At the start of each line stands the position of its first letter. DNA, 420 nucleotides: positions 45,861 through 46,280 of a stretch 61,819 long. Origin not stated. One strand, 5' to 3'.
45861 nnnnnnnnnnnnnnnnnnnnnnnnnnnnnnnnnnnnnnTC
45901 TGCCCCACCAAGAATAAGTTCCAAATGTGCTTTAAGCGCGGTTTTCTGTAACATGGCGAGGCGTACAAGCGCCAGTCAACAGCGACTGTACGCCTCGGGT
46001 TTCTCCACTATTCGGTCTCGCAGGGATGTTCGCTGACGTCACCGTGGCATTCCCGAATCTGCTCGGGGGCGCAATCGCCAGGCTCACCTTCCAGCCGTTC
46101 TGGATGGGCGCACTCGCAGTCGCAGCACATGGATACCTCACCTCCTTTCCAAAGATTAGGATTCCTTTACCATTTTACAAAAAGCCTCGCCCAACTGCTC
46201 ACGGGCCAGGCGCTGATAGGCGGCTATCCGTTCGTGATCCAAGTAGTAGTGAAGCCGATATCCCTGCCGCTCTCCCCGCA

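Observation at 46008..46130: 40-codon Cys/His-rich ORF immediately downstream of arsR, absent from the ORF track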

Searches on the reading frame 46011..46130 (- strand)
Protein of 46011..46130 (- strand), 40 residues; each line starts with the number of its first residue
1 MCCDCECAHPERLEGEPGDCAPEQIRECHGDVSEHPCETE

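Call 3: search_protein_families(library=pfam, proteins=[window:46011-46130:-], max_evalue=1)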
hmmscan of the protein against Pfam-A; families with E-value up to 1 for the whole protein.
seq(40 aa): 0 families

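Call 4: search_protein_families(library=ncbifam, proteins=[window:46011-46130:-], max_evalue=1)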
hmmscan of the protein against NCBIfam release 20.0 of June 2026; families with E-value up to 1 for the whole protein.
seq(40 aa): 0 families

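Call 5: find_homologous_proteins(query=window:46011-46130:-, max_evalue=10)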
Query seq(40 aa) (40 aa): 4 proteins with E <= 10 among 4 candidates.
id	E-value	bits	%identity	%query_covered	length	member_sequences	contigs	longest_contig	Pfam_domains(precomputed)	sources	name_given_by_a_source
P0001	1.0e-16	77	90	100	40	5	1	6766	-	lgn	-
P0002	7.9e-16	74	85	100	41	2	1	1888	-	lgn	-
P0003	7.7e-15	71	80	100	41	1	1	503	-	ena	-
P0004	1.6e-13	67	85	100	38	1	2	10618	-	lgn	-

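Call 8: find_encoding_contigs(protein=P0004, flank=6000)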
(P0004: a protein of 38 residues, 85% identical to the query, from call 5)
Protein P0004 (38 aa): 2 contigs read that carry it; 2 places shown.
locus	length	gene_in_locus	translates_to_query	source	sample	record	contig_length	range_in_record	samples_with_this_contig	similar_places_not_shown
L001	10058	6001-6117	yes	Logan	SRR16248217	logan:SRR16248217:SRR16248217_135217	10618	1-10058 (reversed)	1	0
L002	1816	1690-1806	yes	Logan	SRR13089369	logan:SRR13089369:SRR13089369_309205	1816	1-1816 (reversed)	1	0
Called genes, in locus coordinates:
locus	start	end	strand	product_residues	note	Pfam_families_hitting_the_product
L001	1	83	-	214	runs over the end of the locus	?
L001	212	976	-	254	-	PF00483:NTP_transferase, PF12804:NTP_transf_3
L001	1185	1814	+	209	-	PF01726:LexA_DNA_bind, PF12802:MarR_2 (weak), PF00717:Peptidase_S24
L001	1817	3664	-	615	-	PF00664:ABC_membrane, PF00005:ABC_tran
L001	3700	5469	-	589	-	PF00664:ABC_membrane, PF00005:ABC_tran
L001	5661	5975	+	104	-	PF24038:DUF7347 (weak), PF01022:HTH_5, PF12802:MarR_2 (weak), PF12840:HTH_20, PF13412:HTH_24 (weak), PF25212:HVO_A0114 (weak), PF08279:HTH_11 (weak), PF09339:HTH_IclR (weak)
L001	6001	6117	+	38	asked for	-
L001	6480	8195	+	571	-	PF00664:ABC_membrane, PF00005:ABC_tran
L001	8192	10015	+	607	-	PF00664:ABC_membrane, PF00005:ABC_tran, PF02463:SMC_N (faint), PF13304:AAA_21 (faint)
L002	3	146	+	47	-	?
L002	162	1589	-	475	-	PF13546:DDE_5, PF01609:DDE_Tnp_1 (faint)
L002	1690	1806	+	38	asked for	-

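Call 9: find_encoding_contigs(protein=P0001, flank=6000)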
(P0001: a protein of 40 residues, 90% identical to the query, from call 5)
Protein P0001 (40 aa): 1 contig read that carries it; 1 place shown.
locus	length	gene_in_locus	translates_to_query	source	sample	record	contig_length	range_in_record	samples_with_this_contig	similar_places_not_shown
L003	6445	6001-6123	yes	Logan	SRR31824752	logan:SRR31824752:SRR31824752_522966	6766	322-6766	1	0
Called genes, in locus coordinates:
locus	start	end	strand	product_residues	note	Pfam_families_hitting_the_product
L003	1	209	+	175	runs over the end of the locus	?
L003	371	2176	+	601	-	PF08439:Peptidase_M3_N, PF01432:Peptidase_M3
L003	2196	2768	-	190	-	PF12724:Flavodoxin_5 (weak), PF00258:Flavodoxin_1 (weak)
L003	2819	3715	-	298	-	PF00701:DHDPS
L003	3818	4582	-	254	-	PF00483:NTP_transferase, PF12804:NTP_transf_3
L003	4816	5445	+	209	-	PF01726:LexA_DNA_bind, PF00717:Peptidase_S24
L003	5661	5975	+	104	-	PF24038:DUF7347 (faint), PF01022:HTH_5, PF12802:MarR_2 (weak), PF12840:HTH_20, PF13412:HTH_24 (weak), PF08279:HTH_11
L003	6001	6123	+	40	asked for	-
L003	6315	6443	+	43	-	?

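Call 11: find_encoding_contigs(protein=P0002, flank=6000)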
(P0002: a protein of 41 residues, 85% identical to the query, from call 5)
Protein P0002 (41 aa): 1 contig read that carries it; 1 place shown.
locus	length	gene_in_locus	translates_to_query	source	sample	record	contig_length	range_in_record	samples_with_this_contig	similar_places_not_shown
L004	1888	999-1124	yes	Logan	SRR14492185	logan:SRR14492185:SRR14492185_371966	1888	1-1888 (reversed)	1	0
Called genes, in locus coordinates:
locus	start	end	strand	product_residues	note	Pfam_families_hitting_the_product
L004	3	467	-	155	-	?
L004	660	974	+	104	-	PF24038:DUF7347 (weak), PF01022:HTH_5, PF12802:MarR_2 (weak), PF12840:HTH_20, PF13412:HTH_24 (weak), PF08279:HTH_11 (weak), PF13545:HTH_Crp_2 (faint)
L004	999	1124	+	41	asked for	-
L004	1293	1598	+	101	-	PF07883:Cupin_2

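Call 12: find_encoding_contigs(protein=P0003, flank=6000)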
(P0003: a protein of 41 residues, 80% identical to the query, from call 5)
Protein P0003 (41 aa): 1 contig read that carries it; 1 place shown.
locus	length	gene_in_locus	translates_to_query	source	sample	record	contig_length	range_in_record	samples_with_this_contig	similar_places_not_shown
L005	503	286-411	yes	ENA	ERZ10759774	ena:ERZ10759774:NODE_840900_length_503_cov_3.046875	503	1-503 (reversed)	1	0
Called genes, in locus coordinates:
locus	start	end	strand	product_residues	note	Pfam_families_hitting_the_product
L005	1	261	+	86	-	?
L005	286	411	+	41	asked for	-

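Call 15: search_protein_representatives(protein=window:46011-46130:-)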
Query: 40 residues. Proteins with E-value up to 0.001 (for the whole library): 210; up to 1e-10: 19; up to 1e-30: 0. The best 150 are listed.
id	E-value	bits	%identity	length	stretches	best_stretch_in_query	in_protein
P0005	1.5e-19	84.3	64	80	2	5-39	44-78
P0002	2.5e-16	74.3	87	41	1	1-39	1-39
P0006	4.1e-16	73.6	61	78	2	6-38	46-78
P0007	7.5e-16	72.8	66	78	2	7-39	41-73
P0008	1.2e-15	72.2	58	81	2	7-39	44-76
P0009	2.1e-15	71.4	52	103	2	3-37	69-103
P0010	5.8e-15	70.1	55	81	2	2-39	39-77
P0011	1.0e-14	69.3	55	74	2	1-39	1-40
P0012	3.2e-14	67.8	63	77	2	6-35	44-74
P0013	3.9e-14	67.5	66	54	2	7-38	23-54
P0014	9.1e-14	66.4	59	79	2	7-38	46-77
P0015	6.1e-13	63.8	53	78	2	5-39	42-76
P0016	1.7e-12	62.5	67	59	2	6-38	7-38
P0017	2.3e-12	62.1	65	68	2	14-40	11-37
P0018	4.4e-12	61.2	66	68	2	14-40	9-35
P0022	7.0e-11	57.5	48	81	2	2-38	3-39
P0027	8.2e-10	54.1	69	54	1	6-40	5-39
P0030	3.6e-09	52.1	69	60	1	6-40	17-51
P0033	4.7e-09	51.8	67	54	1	2-38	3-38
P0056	2.2e-07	46.6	70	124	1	6-38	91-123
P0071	9.8e-07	44.6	56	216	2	6-38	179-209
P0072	1.0e-06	44.5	61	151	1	2-37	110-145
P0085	2.3e-06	43.5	59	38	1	1-38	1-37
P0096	4.5e-06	42.6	60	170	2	14-39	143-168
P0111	1.2e-05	41.2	62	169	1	1-39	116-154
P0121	2.2e-05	40.4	62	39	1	5-38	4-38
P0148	1.0e-04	38.3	56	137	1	3-38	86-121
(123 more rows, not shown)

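Call 21: search_protein_families(library=pfam, proteins=[P0005, P0071, P0072, P0096, P0111, P0148, P0056, P0009, P0022], max_evalue=5)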
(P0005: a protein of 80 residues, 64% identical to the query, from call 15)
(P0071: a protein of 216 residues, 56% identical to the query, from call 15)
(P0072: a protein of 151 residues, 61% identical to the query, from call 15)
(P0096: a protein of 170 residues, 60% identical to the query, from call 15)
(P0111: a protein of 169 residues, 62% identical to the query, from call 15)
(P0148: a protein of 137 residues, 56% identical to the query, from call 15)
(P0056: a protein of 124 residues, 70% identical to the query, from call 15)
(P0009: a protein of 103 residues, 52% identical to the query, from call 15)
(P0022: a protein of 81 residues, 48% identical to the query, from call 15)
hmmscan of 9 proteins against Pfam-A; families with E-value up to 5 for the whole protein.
P0005 (80 aa): 2 families
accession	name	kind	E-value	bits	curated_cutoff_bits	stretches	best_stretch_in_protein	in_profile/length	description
PF01463.29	LRRCT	-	0.032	15.2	20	1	46-56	4-14/26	Leucine rich repeat C-terminal domain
PF20099.4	DUF6489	-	0.24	11.9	23.6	0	22-51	8-37/80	Family of unknown function (DUF6489)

P0071 (216 aa): 18 families
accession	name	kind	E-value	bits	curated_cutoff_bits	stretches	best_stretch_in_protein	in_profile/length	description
PF01022.26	HTH_5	-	1.4e-11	44.5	22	1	17-66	1-46/47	Bacterial regulatory protein, arsR family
PF12840.13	HTH_20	-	2.5e-05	24.6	27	1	15-65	1-48/51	Helix-turn-helix domain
PF12802.13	MarR_2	-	0.00012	22.6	27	1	27-68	14-53/61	MarR family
PF08279.18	HTH_11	-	0.00014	22.1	25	1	23-73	5-55/55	HTH domain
PF24038.1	DUF7347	-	0.00039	21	27.6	1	12-76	5-68/77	Domain of unknown function (DUF7347)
PF01325.25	Fe_dep_repress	-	0.001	19.7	26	1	25-68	12-55/60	Iron dependent repressor, N-terminal DNA binding domain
PF09339.16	HTH_IclR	-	0.001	19.3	22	1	26-66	11-49/52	IclR helix-turn-helix domain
PF02082.26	Rrf2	-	0.0028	18.2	30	1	21-69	9-57/132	Iron-dependent Transcriptional regulator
PF13545.12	HTH_Crp_2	-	0.0049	17.2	27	1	40-74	27-61/70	Crp-like helix-turn-helix domain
PF25212.1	HVO_A0114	-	0.011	16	27.6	1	12-73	17-74/84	HVO_A0114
PF04967.18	HTH_10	-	0.031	14.5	23.1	1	38-57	26-45/53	HTH DNA binding domain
PF00126.33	HTH_1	-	0.041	14.3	26.6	1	42-59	20-37/60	Bacterial regulatory helix-turn-helix protein, lysR family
PF13412.12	HTH_24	-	0.05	13.6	21.9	1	38-65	20-47/48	Winged helix-turn-helix DNA-binding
PF01047.28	MarR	-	0.079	13.3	24.6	1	19-66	4-48/59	MarR family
PF01978.25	TrmB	-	0.081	13.2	25.6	1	38-74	25-61/68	Sugar-specific transcriptional regulator TrmB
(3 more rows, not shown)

P0072 (151 aa): 31 families (the best 25 are shown)
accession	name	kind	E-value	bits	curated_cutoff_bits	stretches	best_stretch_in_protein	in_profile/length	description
PF01022.26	HTH_5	-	8.3e-13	48.4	22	1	17-61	2-46/47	Bacterial regulatory protein, arsR family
PF12840.13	HTH_20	-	3.3e-09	37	27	1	14-61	1-49/51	Helix-turn-helix domain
PF13412.12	HTH_24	-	1.4e-06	28.2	21.9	1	25-61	12-48/48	Winged helix-turn-helix DNA-binding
PF12802.13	MarR_2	-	1.6e-06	28.6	27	1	33-63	23-53/61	MarR family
PF08279.18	HTH_11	-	2.5e-06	27.7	25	1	21-67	4-54/55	HTH domain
PF13518.12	HTH_28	-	0.00027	21.4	25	1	19-59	2-41/52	Helix-turn-helix domain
PF01325.25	Fe_dep_repress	-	0.00055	20.5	26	1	34-65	26-57/60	Iron dependent repressor, N-terminal DNA binding domain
PF25212.1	HVO_A0114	-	0.00077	19.7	27.6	1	8-66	13-72/84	HVO_A0114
PF09339.16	HTH_IclR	-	0.0011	19.2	22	1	28-62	16-50/52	IclR helix-turn-helix domain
PF13545.12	HTH_Crp_2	-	0.0026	18.1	27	1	35-65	27-56/70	Crp-like helix-turn-helix domain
PF02082.26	Rrf2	-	0.0027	18.3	30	1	24-64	17-57/132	Iron-dependent Transcriptional regulator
PF13601.12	HTH_34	-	0.0044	17.6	27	1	22-65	6-49/80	Winged helix DNA-binding domain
PF01978.25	TrmB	-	0.0052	17.1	25.6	1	24-68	16-60/68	Sugar-specific transcriptional regulator TrmB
PF04967.18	HTH_10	-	0.0084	16.3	23.1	1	29-52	22-45/53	HTH DNA binding domain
PF01047.28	MarR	-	0.011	16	24.6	1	31-61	18-48/59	MarR family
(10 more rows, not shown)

P0096 (170 aa): 9 families
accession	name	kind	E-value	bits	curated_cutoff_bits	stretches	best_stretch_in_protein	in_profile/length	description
PF01022.26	HTH_5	-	1.2e-09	38.3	22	1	16-65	1-46/47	Bacterial regulatory protein, arsR family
PF12840.13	HTH_20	-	8e-07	29.4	27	1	14-64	1-48/51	Helix-turn-helix domain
PF25212.1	HVO_A0114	-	0.00049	20.3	27.6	1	5-72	11-74/84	HVO_A0114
PF12802.13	MarR_2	-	0.0015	19.1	27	1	21-72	9-60/61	MarR family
PF13545.12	HTH_Crp_2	-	0.067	13.6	27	1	39-74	27-60/70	Crp-like helix-turn-helix domain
PF13412.12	HTH_24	-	0.07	13.2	21.9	1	35-64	18-47/48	Winged helix-turn-helix DNA-binding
PF02082.26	Rrf2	-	0.1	13.2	30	1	20-68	9-57/132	Iron-dependent Transcriptional regulator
PF24038.1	DUF7347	-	0.15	12.7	27.6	1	9-60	3-54/77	Domain of unknown function (DUF7347)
PF01325.25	Fe_dep_repress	-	0.24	12.1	26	1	22-67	10-55/60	Iron dependent repressor, N-terminal DNA binding domain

P0111 (169 aa): 32 families (the best 25 are shown)
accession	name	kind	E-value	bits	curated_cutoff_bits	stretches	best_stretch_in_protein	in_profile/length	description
PF01022.26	HTH_5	-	5.2e-12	45.9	22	1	17-62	1-46/47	Bacterial regulatory protein, arsR family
PF12840.13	HTH_20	-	3.7e-07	30.4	27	1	15-62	1-49/51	Helix-turn-helix domain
PF12802.13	MarR_2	-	4.2e-06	27.3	27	1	21-65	8-54/61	MarR family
PF08279.18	HTH_11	-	8.3e-05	22.8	25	1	22-66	4-51/55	HTH domain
PF13412.12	HTH_24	-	8.3e-05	22.5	21.9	1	35-62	21-48/48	Winged helix-turn-helix DNA-binding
PF01978.25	TrmB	-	0.00067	19.9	25.6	1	26-73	17-63/68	Sugar-specific transcriptional regulator TrmB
PF13545.12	HTH_Crp_2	-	0.001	19.4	27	1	36-68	27-58/70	Crp-like helix-turn-helix domain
PF01325.25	Fe_dep_repress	-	0.0017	19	26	1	36-65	27-56/60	Iron dependent repressor, N-terminal DNA binding domain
PF21476.4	PF0610-like_N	-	0.0024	18.5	33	1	19-54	2-37/50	PF0610-like, N-terminal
PF24034.1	DUF7343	-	0.0027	18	27.6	1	36-68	23-55/62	Domain of unknown function (DUF7343)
PF00392.27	GntR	-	0.0038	17.3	27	1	24-69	16-62/64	Bacterial regulatory proteins, gntR family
PF02082.26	Rrf2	-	0.0063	17.1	30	1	35-65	27-57/132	Iron-dependent Transcriptional regulator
PF09339.16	HTH_IclR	-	0.0074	16.5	22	1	35-63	22-50/52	IclR helix-turn-helix domain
PF25212.1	HVO_A0114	-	0.0081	16.4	27.6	1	18-69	22-74/84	HVO_A0114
PF13518.12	HTH_28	-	0.012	16.1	25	1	20-60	2-41/52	Helix-turn-helix domain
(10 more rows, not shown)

P0148 (137 aa): 10 families
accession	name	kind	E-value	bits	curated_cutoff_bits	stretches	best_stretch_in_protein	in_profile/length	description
PF01022.26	HTH_5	-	2.8e-06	27.5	22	1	4-28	21-45/47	Bacterial regulatory protein, arsR family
PF12840.13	HTH_20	-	0.00024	21.4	27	1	3-28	23-48/51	Helix-turn-helix domain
PF13412.12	HTH_24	-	0.035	14.1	21.9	1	8-28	27-47/48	Winged helix-turn-helix DNA-binding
PF13545.12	HTH_Crp_2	-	0.039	14.4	27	1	3-48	27-69/70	Crp-like helix-turn-helix domain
PF01325.25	Fe_dep_repress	-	0.057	14.1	26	1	4-32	28-56/60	Iron dependent repressor, N-terminal DNA binding domain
PF11011.13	DUF2849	-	0.059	14.5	22.5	1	25-64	11-50/86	Protein of unknown function (DUF2849)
PF12802.13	MarR_2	-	0.14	12.8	27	1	8-28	30-50/61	MarR family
PF00126.33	HTH_1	-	0.14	12.6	26.6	1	8-24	23-39/60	Bacterial regulatory helix-turn-helix protein, lysR family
PF08279.18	HTH_11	-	0.14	12.5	25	1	4-35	21-54/55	HTH domain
PF02082.26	Rrf2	-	0.37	11.4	30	1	3-28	28-53/132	Iron-dependent Transcriptional regulator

P0056 (124 aa): 6 families
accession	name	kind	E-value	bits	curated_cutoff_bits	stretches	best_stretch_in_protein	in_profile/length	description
PF04977.20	DivIC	-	0.013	15.7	28.9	1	61-90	25-55/80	Septum formation initiator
PF14282.11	FlxA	-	0.13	12.9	26.3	1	64-98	14-48/101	FlxA-like protein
PF20570.3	DUF6779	-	0.25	12.5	28.1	1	59-95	63-99/108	Domain of unknown function (DUF6779)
PF14257.11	DUF4349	-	0.28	10.9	27.7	1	59-89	114-144/213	Domain of unknown function (DUF4349)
PF14362.11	DUF4407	-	0.29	10.8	31.3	1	59-93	133-167/297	Domain of unknown function (DUF4407)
PF06493.16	DUF1096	-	4.7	8.2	25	1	20-50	10-40/51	Protein of unknown function (DUF1096)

P0009 (103 aa): 1 family
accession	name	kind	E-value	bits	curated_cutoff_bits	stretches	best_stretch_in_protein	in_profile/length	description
PF02437.24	Ski_Sno_DHD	-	0.011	15.9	24.5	1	43-59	62-78/109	SKI/SNO/DAC Dachshund homology domain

P0022 (81 aa): 0 families

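Call 26: find_related_loci(query=A3, collection=genome_contigs, flank=6000)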
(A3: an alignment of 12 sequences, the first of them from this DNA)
Query A3 (40 aa) in genome_contigs; peptide patterns used: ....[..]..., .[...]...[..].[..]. (x = any residue, [..] = any of these).
321 stretches matched a pattern; 301 encode a relative of the query (tblastn E <= 1e-3); the best 80 are kept; 79 distinct loci.
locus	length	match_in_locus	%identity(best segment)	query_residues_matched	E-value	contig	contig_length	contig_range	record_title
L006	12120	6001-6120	93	1-40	8e-21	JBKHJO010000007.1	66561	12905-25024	MAG: Anaerolineales bacterium isolate D4M11_9 NODE_117_length_66561_cov_20.294876, whole genome shotgun sequence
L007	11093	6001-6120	88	1-40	6e-19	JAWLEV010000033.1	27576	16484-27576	MAG: Anaerolineae bacterium isolate 20BLK6-1.bin.88 NODE_1488_length_27576_cov_14.124650, whole genome shotgun sequence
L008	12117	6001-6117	78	1-40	3e-16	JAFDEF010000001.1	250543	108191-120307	MAG: Deltaproteobacteria bacterium isolate Meg19_1012_Bin_503 Meg19_1012_Bin_503_scaffold_28, whole genome shotgun seque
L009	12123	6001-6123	68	1-40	3e-16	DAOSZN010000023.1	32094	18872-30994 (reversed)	MAG TPA_asm: Bacillota bacterium isolate AMR_MDS_2058 NODE_1138_length_32094_cov_11.984269, whole genome shotgun sequenc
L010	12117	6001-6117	75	1-40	8e-16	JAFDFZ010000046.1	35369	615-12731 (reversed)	MAG: Deltaproteobacteria bacterium isolate Meg22_1012_Bin_121 Meg22_1012_Bin_121_scaffold_2628, whole genome shotgun seq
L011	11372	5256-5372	70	1-40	2e-14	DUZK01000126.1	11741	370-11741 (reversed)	MAG TPA_asm: Deltaproteobacteria bacterium isolate MAG_15370_dsfb_81 Ga0180009_10006925, whole genome shotgun sequence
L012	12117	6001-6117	72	3-40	3e-14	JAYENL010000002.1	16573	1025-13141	MAG: Armatimonadota bacterium isolate MAG056 MAG056_2, whole genome shotgun sequence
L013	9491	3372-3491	65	1-40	4e-14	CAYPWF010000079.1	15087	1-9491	MAG TPA_asm: uncultured Desulfarculaceae bacterium isolate binchicken_co274_493 genome assembly, contig: NODE_9994_lengt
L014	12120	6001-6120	68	1-40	7e-14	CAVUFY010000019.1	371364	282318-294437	MAG: uncultured delta proteobacterium isolate MFD02416.bin.2.150 genome assembly, contig: contig_8294, whole genome shot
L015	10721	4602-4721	65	1-40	9e-14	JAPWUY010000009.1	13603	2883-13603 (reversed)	MAG: Thermodesulfobacteriota bacterium isolate RSWS15 scaffold_817_c1, whole genome shotgun sequence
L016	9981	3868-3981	63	3-40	1e-13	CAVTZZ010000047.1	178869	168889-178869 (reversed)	MAG: uncultured delta proteobacterium isolate MFD04408.bin.2.108 genome assembly, contig: contig_22321, whole genome sho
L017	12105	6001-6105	69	6-40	1e-13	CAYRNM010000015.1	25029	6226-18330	MAG TPA_asm: uncultured Anaerolineae bacterium isolate SRP098346_co1_12 genome assembly, contig: NODE_1639_length_25029_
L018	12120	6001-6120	65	1-40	1e-13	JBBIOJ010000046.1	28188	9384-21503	MAG: Desulfarculaceae bacterium isolate QNF170220_bin_277 NODE_1939_length_28188_cov_10.318807, whole genome shotgun seq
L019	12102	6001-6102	71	7-40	2e-13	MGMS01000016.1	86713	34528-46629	MAG: Chloroflexi bacterium RBG_13_51_36 RBG_13_scaffold_153, whole genome shotgun sequence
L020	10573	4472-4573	71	7-40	2e-13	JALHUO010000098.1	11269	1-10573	MAG: Dehalococcoidia bacterium isolate PFL52 seq_1891618, whole genome shotgun sequence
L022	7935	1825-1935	73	3-38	3e-13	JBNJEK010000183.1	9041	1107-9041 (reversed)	MAG: Armatimonadota bacterium isolate Y23_14dBSd3.bin.89 NODE_6913_length_9041_cov_7.607359, whole genome shotgun sequen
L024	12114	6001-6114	63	3-40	3e-13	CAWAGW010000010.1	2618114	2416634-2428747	MAG: uncultured delta proteobacterium isolate MFD02416.bin.2.191 genome assembly, contig: contig_6040, whole genome shot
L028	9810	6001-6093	74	7-37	5e-13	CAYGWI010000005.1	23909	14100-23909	MAG TPA_asm: uncultured Dehalococcoidales bacterium isolate ERP119294_co1_478 genome assembly, contig: NODE_2499_length_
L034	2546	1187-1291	71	6-40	8e-13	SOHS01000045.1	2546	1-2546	MAG: Dehalococcoidia bacterium isolate E26_bin16 NODE_4192_length_2546_cov_38.938177, whole genome shotgun sequence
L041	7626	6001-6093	81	7-37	1e-12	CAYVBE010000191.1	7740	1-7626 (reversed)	MAG TPA_asm: uncultured candidatus Brocadiaceae bacterium isolate SRP141376_co1_238 genome assembly, contig: NODE_16447_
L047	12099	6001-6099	76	6-37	1e-12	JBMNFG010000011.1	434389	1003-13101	MAG: Bacillota bacterium isolate SBF912LR0HQ0073 contig_5304, whole genome shotgun sequence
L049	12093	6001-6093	71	7-37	2e-12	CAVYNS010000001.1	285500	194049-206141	MAG: uncultured Chloroflexia bacterium isolate MFD04408.bin.1.133 genome assembly, contig: contig_24670, whole genome sh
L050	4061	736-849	61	3-40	2e-12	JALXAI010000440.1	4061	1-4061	MAG: Desulfobacterales bacterium isolate T2_metabat1_scaf2bin.254 T2_NODE_52494_length_4061_cov_2.433655, whole genome s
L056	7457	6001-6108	69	3-37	3e-12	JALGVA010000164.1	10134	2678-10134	MAG: Candidatus Zipacnadia bacterium isolate Meg22_1618_Bin_20 Meg22_1618_Bin_20_scaffold_10231, whole genome shotgun se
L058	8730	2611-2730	60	1-40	3e-12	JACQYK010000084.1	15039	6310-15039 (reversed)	MAG: Deltaproteobacteria bacterium isolate NC_groundwater_1539_Pr4_S-0.65um_50_9 SR1-18-Sp65_coassembly_scaffold_61032,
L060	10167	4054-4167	63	3-40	4e-12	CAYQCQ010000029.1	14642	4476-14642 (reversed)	MAG TPA_asm: uncultured Candidatus Bathyarchaeia archaeon isolate binchicken_co327_6 genome assembly, contig: NODE_1299_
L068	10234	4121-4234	58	3-40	5e-12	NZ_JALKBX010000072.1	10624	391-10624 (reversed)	Natroniella acetigena strain Z-7937 Nacet_72, whole genome shotgun sequence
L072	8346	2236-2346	59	1-37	1e-11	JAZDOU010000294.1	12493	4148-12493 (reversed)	MAG: Pseudomonadota bacterium isolate MEGAHIT-group-0.794 k141_9969650, whole genome shotgun sequence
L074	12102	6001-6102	65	7-40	1e-11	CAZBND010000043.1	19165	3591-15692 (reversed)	MAG TPA_asm: uncultured Planctomycetota bacterium isolate binchicken_co334_194 genome assembly, contig: NODE_4935_length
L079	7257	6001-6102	68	3-36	1e-11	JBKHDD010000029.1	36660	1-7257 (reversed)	MAG: Desulfococcaceae bacterium isolate D1M03_3 NODE_418_length_36660_cov_11.798525, whole genome shotgun sequence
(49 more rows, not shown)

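Call 35: search_protein_families(library=pfam, alignment_id=A5, max_evalue=0.00001)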
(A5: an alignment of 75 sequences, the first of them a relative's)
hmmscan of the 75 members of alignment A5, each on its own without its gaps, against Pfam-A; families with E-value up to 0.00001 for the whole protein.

A. member 1, L001:6216-8192:+ (659 aa): 2 families
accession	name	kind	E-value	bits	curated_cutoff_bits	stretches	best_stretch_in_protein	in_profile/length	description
PF00664.28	ABC_membrane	-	9.7e-50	170.2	28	1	89-359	1-273/274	ABC transporter transmembrane region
PF00005.33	ABC_tran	-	3.8e-33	115.4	25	1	422-571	1-137/137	ABC transporter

B. families by the number of members that match (of 75 scanned): 32 families (the first 25 are shown)
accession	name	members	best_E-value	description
PF00005.33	ABC_tran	16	1.1e-33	ABC transporter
PF13304.12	AAA_21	14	2e-15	AAA domain, putative AbiEii toxin, Type IV TA system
PF00313.28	CSD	4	9e-15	'Cold-shock' DNA-binding domain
PF08734.17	GYD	3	3.6e-11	GYD domain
PF02635.20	DsrE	3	1.8e-08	DsrE/DsrF-like family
PF00664.28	ABC_membrane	2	9.7e-50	ABC transporter transmembrane region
PF01925.25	TauE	2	1.8e-48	Sulfite exporter TauE/SafE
PF08241.18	Methyltransf_11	2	5e-20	Methyltransferase domain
PF13649.12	Methyltransf_25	2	4.5e-19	Methyltransferase domain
PF03773.19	ArsP_1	2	5.1e-11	Predicted permease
PF13489.12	Methyltransf_23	2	7e-09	Methyltransferase domain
PF07883.17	Cupin_2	2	1.2e-07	Cupin domain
PF02417.20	Chromate_transp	1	1.6e-65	Chromate transporter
PF02397.22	Bac_transf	1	9.6e-63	Bacterial sugar transferase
PF16983.11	MFS_MOT1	1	6e-50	Molybdate transporter of MFS superfamily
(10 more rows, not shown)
